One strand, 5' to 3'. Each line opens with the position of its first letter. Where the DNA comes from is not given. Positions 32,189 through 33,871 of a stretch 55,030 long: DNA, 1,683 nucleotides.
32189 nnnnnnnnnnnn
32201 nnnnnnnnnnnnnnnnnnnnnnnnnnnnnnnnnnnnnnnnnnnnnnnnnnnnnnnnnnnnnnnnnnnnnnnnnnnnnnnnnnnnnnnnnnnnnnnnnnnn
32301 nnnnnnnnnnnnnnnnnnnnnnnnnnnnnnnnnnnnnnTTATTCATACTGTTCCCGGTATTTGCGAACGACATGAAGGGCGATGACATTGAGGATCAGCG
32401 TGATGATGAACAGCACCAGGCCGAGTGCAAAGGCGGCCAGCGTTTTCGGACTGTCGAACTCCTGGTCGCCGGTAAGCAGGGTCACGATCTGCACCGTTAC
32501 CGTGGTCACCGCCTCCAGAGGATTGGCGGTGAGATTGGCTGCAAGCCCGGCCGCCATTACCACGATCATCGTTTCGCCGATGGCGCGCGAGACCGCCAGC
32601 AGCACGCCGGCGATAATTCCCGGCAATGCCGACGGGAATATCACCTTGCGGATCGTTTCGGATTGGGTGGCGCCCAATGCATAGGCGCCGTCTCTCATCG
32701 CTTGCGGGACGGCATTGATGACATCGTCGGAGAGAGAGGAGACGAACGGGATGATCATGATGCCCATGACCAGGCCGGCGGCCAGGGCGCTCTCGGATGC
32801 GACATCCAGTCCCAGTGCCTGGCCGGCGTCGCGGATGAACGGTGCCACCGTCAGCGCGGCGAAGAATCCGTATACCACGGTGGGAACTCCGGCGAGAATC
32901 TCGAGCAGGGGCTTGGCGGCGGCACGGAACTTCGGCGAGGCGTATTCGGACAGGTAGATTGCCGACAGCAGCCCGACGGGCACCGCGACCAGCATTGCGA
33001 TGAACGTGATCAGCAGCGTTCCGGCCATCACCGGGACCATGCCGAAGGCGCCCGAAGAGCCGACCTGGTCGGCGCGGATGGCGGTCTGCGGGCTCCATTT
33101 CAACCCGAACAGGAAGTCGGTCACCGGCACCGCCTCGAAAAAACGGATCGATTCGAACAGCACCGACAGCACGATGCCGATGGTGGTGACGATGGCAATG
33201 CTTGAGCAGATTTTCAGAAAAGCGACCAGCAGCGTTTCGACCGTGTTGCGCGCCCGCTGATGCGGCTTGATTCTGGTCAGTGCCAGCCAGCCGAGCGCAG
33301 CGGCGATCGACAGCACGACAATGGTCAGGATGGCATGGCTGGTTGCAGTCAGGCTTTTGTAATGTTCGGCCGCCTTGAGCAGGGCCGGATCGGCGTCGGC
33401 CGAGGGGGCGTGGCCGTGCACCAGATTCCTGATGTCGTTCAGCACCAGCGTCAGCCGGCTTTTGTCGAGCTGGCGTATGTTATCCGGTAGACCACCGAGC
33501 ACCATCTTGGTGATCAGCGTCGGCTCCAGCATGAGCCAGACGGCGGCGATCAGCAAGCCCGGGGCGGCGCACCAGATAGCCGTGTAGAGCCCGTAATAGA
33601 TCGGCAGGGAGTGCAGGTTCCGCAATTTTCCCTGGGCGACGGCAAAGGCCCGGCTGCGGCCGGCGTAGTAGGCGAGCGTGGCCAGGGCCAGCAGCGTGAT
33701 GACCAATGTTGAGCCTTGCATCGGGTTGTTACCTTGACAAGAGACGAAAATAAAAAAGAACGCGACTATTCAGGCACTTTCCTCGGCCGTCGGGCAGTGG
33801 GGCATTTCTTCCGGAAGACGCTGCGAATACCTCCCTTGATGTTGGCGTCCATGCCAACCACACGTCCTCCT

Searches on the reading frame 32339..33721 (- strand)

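Call 8: search_protein_families(library=ncbifam, proteins=[window:32339-33721:-], max_evalue=0.00001)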
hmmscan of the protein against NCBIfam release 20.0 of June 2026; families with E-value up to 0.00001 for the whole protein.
window:32339-33721:- (460 aa): 12 families
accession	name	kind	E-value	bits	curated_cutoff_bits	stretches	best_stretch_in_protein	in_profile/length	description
TIGR02138.1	phosphate_pstC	equivalog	2.2e-84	283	196.45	1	166-455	5-295/296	phosphate ABC transporter permease subunit PstC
TIGR00974.1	3a0107s02c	equivalog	1.9e-49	168.2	193.45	1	164-456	3-271/272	phosphate ABC transporter permease PstA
NF008435.0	PRK11275.1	equivalog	1.2e-30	106.7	502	1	160-452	14-309/319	phosphate ABC transporter permease PstC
NF008430.0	PRK11268.1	equivalog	2.9e-18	65.9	439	1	226-454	77-292/295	phosphate ABC transporter permease PstA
TIGR02139.1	permease_CysT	equivalog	1.9e-13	50.6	246.1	1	234-450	54-261/265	sulfate ABC transporter permease subunit CysT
TIGR02141.1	modB_ABC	equivalog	4.3e-12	46.1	182.6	1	235-421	3-182/208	molybdate ABC transporter permease subunit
NF008208.0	PRK10971.1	equivalog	9.4e-12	45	415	1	234-446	62-261/277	sulfate/thiosulfate ABC transporter permease CysT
TIGR00969.1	3a0106s02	subfamily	3.3e-11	43.2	240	1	232-447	63-265/272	sulfate ABC transporter permease subunit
TIGR01581.1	Mo_ABC_porter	hypoth_equivalog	1.3e-08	34.6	210.3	1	235-442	26-220/225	ABC transporter permease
NF006939.0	PRK09421.1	equivalog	1.4e-07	31.2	262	1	235-421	15-195/230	molybdate ABC transporter permease subunit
TIGR03416.1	ABC_choXWV_perm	equivalog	9.6e-07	28.5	363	1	231-410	91-246/267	choline ABC transporter permease subunit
NF007044.0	PRK09497.1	equivalog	4.4e-06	26.4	348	1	309-400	149-238/285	spermidine/putrescine ABC transporter permease PotB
